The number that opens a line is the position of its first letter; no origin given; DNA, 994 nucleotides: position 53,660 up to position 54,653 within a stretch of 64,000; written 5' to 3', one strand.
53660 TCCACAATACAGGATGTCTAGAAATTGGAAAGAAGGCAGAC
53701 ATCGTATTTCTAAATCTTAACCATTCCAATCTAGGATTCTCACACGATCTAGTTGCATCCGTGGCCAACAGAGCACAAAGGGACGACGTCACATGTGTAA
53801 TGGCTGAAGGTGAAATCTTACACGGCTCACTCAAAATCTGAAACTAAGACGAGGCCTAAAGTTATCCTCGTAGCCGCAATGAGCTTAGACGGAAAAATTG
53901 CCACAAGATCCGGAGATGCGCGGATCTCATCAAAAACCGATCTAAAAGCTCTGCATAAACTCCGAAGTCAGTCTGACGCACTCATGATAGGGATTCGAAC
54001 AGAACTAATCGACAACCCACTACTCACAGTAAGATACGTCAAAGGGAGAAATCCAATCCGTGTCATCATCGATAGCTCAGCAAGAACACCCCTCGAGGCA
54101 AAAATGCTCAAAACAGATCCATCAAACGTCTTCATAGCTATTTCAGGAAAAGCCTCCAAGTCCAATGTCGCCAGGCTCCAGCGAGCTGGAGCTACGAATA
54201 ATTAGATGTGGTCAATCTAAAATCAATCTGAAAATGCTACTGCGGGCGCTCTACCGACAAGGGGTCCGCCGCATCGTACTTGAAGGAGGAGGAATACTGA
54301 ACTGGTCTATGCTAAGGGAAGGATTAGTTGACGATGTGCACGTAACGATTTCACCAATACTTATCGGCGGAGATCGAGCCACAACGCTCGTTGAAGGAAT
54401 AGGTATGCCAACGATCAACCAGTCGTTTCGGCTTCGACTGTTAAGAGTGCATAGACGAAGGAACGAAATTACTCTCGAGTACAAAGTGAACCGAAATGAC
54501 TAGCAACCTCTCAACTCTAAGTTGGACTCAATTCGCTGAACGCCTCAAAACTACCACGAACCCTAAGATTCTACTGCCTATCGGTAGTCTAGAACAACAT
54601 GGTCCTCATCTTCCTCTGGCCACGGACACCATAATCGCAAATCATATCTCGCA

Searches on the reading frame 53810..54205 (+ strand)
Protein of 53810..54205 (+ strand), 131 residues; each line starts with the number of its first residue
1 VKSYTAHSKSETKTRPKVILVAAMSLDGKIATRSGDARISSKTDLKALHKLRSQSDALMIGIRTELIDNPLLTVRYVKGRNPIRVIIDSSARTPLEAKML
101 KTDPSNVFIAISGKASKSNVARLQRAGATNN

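Call 48: search_protein_families(library=pfam, max_evalue=0.001, proteins=[window:53810-54205:+])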
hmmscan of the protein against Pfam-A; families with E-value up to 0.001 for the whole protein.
window:53810-54205:+ (131 aa): 1 family
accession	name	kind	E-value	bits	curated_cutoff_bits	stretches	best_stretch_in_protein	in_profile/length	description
PF01872.23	RibD_C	-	2.8e-27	96.2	24.1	1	16-124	1-114/197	RibD C-terminal domain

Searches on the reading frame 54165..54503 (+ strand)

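Call 48: search_protein_families(library=pfam, max_evalue=0.001, proteins=[window:54165-54503:+])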
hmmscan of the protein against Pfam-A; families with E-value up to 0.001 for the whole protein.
window:54165-54503:+ (112 aa): 1 family
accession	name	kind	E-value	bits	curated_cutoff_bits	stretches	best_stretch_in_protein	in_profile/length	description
PF01872.23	RibD_C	-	3.5e-21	76.3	24.1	1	10-103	113-196/197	RibD C-terminal domain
